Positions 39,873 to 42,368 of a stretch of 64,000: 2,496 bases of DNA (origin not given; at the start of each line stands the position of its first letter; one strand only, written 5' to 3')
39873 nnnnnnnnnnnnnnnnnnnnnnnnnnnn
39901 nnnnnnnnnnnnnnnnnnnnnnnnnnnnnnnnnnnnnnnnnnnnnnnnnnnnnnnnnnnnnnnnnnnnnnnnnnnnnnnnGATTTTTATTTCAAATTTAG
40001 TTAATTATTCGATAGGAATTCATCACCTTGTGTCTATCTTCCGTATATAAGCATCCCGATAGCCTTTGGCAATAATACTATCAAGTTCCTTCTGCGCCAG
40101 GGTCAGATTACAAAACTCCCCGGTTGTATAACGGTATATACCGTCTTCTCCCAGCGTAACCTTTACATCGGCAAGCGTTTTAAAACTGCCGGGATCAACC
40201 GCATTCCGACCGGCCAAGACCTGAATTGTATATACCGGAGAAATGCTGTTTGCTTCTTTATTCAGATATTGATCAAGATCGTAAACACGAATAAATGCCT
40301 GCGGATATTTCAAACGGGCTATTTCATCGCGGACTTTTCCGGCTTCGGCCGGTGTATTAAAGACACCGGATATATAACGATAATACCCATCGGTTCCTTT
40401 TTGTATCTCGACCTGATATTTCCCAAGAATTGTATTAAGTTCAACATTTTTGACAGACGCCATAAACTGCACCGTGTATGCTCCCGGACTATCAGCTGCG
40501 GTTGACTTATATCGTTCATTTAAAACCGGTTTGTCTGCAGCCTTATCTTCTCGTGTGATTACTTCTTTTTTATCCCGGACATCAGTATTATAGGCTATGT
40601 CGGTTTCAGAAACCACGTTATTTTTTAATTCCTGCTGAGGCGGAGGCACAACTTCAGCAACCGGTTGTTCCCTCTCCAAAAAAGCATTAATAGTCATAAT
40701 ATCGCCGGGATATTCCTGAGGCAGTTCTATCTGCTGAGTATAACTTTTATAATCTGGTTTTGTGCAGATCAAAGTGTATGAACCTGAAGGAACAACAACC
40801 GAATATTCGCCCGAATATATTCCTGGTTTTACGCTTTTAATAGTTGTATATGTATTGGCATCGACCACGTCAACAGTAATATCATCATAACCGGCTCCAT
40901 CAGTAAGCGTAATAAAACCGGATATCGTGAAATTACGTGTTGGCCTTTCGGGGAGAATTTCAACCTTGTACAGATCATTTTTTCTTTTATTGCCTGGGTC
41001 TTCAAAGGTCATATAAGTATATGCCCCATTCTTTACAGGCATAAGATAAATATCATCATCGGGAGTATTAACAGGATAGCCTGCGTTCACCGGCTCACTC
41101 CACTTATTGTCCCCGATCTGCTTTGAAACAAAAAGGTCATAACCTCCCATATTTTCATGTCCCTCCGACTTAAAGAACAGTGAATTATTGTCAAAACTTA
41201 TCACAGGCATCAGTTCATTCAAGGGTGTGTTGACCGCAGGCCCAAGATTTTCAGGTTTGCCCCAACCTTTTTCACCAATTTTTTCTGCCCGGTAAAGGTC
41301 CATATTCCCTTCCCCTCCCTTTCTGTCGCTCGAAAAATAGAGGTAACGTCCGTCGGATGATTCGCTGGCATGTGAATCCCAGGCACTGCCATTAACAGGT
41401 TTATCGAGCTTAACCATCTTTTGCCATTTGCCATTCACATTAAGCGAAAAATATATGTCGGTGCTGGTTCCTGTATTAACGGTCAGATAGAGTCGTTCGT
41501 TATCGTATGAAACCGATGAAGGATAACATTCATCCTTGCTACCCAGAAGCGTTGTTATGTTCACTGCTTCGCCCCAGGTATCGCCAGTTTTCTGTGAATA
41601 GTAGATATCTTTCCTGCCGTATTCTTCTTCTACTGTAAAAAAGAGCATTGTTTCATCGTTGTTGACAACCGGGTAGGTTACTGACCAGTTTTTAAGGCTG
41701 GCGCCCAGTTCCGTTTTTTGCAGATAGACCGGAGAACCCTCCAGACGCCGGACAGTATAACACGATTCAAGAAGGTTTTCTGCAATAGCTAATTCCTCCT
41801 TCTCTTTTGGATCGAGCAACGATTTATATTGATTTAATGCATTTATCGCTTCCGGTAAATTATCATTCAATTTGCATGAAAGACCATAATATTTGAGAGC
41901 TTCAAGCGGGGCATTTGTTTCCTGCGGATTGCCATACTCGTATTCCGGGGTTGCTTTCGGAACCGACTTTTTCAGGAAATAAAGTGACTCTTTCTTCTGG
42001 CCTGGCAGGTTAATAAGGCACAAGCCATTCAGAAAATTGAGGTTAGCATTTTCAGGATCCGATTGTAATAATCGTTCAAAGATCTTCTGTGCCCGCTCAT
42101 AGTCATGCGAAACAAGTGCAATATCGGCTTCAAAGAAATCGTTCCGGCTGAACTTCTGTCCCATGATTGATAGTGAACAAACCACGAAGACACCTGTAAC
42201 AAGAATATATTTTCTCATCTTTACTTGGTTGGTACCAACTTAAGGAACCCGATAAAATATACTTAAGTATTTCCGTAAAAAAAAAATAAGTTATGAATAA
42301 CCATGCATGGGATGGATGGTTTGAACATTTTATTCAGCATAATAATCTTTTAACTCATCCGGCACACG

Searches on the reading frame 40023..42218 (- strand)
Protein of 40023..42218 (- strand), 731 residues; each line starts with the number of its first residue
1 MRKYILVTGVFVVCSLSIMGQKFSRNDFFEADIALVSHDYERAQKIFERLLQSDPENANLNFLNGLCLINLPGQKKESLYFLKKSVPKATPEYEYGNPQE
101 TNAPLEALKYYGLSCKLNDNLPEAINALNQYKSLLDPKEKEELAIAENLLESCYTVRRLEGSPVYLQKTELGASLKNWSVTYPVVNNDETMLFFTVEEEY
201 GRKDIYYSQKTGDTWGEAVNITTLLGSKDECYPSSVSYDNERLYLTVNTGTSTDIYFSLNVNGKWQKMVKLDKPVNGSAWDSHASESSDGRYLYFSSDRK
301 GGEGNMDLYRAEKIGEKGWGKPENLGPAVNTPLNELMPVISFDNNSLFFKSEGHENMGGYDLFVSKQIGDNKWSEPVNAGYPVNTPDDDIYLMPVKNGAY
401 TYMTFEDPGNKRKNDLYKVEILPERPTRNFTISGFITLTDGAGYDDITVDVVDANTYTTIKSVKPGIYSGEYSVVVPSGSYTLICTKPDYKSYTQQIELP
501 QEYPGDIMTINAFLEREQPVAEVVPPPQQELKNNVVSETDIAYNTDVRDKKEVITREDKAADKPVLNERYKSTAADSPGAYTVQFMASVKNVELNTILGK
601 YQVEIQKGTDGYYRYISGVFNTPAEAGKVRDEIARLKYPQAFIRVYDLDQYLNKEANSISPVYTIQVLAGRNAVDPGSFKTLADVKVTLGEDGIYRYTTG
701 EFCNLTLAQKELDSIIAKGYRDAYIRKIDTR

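Call 92: search_protein_families(library=pfam, proteins=[window:40023-42218:-], max_evalue=0.00001)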
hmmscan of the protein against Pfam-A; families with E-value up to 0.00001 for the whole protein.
window:40023-42218:- (731 aa): 1 family
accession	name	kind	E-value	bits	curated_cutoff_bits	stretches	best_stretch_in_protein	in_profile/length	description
PF07676.18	PD40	-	6.5e-13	48.7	20.9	1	274-310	4-38/38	WD40-like Beta Propeller Repeat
